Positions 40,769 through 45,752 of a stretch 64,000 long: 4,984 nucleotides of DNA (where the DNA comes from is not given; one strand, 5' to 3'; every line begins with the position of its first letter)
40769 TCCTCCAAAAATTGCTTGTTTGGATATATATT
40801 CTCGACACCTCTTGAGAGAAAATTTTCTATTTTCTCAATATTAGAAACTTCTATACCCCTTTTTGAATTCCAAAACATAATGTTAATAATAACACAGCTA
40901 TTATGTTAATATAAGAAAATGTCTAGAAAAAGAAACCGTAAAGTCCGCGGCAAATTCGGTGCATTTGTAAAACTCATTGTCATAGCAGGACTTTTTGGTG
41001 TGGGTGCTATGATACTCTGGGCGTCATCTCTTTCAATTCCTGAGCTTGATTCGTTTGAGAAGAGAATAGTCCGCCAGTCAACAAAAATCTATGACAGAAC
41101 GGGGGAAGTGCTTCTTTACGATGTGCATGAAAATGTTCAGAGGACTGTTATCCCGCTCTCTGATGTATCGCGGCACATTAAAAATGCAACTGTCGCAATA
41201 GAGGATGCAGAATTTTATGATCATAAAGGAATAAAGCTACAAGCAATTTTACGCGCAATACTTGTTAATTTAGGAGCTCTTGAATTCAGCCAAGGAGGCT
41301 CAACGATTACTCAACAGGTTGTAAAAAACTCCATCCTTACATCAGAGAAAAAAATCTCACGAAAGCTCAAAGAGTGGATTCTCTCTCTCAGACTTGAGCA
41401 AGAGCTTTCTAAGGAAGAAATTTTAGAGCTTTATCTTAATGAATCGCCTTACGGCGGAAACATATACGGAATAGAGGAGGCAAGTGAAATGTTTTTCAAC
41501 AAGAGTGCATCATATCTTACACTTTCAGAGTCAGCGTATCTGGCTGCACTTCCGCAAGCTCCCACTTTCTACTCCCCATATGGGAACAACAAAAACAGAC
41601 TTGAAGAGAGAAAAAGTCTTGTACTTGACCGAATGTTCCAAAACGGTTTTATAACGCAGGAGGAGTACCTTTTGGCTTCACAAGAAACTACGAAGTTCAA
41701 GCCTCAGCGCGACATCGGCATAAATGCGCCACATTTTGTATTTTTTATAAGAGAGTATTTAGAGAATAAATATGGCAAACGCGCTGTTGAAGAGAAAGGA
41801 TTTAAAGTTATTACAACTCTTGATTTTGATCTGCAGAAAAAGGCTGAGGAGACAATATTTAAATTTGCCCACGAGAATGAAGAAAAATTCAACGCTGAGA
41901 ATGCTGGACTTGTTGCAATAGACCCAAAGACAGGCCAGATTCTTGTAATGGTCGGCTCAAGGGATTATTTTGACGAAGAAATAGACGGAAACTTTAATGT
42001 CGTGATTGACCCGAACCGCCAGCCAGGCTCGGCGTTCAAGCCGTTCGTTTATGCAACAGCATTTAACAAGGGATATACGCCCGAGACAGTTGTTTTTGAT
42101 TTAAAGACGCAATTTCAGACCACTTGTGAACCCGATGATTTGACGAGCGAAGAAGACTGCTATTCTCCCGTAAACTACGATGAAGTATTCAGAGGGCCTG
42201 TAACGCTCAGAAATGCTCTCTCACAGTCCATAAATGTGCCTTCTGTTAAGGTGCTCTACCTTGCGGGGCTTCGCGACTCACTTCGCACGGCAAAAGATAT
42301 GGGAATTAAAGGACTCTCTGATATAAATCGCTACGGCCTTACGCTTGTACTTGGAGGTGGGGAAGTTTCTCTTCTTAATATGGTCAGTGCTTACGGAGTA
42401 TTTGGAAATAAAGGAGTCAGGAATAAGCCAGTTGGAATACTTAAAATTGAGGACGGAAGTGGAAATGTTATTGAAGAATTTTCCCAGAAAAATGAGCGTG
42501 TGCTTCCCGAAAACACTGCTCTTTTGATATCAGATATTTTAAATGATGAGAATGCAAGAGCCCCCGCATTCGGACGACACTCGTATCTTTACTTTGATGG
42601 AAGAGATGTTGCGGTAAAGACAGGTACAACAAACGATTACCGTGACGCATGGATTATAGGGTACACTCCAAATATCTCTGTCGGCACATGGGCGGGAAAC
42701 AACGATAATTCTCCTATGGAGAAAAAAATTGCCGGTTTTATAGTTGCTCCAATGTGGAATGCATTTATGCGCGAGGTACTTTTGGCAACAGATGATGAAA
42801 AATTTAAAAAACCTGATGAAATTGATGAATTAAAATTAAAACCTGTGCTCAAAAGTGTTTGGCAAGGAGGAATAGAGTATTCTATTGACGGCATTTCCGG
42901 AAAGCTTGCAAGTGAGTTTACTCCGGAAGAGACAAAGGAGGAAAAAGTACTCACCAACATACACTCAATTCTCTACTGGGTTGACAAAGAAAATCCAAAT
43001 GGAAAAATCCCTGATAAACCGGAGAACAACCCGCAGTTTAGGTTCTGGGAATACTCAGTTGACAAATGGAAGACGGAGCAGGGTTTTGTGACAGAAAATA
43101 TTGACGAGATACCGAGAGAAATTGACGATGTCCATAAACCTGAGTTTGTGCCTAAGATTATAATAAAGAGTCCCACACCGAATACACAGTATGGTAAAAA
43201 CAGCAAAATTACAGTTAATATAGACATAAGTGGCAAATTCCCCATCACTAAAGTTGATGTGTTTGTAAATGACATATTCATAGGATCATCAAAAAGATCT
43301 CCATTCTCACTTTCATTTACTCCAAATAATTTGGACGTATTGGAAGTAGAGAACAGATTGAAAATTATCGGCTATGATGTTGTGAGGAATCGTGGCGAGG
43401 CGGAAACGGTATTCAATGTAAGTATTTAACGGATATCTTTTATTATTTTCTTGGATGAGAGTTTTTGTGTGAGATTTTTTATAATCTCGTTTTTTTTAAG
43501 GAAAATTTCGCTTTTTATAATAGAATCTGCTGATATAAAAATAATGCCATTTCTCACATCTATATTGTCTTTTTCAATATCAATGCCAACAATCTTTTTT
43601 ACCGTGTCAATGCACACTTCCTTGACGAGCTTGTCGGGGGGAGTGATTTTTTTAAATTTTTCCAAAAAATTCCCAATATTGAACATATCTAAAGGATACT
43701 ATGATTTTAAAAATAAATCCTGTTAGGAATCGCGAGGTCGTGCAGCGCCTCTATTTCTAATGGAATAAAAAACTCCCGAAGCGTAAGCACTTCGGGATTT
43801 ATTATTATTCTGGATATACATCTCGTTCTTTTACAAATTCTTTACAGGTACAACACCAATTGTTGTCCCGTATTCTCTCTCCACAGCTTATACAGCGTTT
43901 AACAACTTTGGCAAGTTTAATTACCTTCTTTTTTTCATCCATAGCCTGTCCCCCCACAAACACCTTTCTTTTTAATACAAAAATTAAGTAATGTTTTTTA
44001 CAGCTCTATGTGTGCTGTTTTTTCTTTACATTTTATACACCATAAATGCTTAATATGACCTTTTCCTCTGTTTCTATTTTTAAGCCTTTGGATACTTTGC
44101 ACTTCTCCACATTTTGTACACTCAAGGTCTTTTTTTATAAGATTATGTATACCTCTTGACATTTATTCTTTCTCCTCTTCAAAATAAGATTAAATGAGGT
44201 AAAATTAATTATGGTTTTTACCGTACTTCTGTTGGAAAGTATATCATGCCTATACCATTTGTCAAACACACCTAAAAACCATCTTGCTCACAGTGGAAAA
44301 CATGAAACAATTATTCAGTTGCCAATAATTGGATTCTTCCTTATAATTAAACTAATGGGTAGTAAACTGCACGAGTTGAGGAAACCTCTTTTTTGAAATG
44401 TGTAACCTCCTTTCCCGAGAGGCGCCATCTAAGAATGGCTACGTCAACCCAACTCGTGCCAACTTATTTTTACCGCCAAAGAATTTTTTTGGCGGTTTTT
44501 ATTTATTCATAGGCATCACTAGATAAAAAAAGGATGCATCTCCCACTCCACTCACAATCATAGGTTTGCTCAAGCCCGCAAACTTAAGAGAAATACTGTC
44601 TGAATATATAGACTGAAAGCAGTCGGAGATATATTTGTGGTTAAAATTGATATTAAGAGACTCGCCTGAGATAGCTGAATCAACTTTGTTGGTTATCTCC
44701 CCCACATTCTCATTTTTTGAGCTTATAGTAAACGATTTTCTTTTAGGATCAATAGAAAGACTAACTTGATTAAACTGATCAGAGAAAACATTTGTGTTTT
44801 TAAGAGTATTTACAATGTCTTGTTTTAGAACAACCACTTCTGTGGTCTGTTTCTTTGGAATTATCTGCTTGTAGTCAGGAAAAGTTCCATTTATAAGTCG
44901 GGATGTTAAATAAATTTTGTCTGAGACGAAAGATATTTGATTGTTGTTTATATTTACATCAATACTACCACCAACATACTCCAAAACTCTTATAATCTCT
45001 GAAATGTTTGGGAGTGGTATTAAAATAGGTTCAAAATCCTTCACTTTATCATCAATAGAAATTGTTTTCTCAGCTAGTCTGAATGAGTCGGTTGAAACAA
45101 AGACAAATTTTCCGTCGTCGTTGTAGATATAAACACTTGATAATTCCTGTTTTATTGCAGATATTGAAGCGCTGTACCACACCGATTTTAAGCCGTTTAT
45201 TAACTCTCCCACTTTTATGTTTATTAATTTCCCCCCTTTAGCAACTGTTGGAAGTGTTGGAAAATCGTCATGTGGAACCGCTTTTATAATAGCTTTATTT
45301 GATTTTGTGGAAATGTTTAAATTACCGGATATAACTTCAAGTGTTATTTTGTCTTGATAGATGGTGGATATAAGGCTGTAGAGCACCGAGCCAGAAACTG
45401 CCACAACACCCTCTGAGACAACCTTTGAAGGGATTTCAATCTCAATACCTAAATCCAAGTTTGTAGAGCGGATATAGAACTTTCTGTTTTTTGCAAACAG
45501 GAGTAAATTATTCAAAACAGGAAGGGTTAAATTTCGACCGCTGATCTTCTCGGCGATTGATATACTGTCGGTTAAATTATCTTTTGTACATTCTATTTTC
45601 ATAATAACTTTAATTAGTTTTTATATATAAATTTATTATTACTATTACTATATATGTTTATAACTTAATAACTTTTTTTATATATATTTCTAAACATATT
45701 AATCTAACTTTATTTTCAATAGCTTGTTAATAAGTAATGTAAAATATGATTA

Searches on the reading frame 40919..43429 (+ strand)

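Call 11: search_protein_families(library=pfam, proteins=[window:40919-43429:+])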
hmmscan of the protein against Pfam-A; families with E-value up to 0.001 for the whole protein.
window:40919-43429:+ (836 aa): 3 families
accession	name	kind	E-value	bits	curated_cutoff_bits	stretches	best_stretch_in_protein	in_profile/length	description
PF00912.28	Transgly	-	2.5e-61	206.6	27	1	68-239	7-177/178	Transglycosylase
PF00905.27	Transpeptidase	-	9.2e-24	84.6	22.1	1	331-599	3-282/299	Penicillin binding protein transpeptidase domain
PF17957.7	Big_7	-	1.5e-08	35.6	24.1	1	745-805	1-61/70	Bacterial Ig domain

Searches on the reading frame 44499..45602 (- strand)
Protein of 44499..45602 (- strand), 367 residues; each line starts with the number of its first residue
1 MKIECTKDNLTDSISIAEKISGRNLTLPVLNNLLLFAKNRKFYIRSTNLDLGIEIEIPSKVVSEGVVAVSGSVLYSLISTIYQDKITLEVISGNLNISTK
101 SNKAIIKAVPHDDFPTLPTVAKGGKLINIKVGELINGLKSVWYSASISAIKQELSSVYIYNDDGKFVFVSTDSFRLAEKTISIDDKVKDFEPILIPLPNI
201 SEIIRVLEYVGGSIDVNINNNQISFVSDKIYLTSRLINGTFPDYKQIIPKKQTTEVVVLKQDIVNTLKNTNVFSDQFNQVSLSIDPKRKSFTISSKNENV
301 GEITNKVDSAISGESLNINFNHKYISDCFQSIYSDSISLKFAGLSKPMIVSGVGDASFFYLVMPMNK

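Call 10: search_protein_families(library=pfam, proteins=[window:44499-45602:-])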
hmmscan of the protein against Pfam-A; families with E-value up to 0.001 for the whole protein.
window:44499-45602:- (367 aa): 3 families
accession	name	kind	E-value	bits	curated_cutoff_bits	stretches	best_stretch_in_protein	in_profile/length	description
PF02768.20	DNA_pol3_beta_3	-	1.1e-21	77.3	27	1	245-365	1-120/121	DNA polymerase III beta subunit, C-terminal domain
PF00712.24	DNA_pol3_beta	-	5.1e-17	62.6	24.4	1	1-118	1-120/120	DNA polymerase III beta subunit, N-terminal domain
PF02767.21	DNA_pol3_beta_2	-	5.4e-17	62.6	27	1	130-243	3-116/116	DNA polymerase III beta subunit, central domain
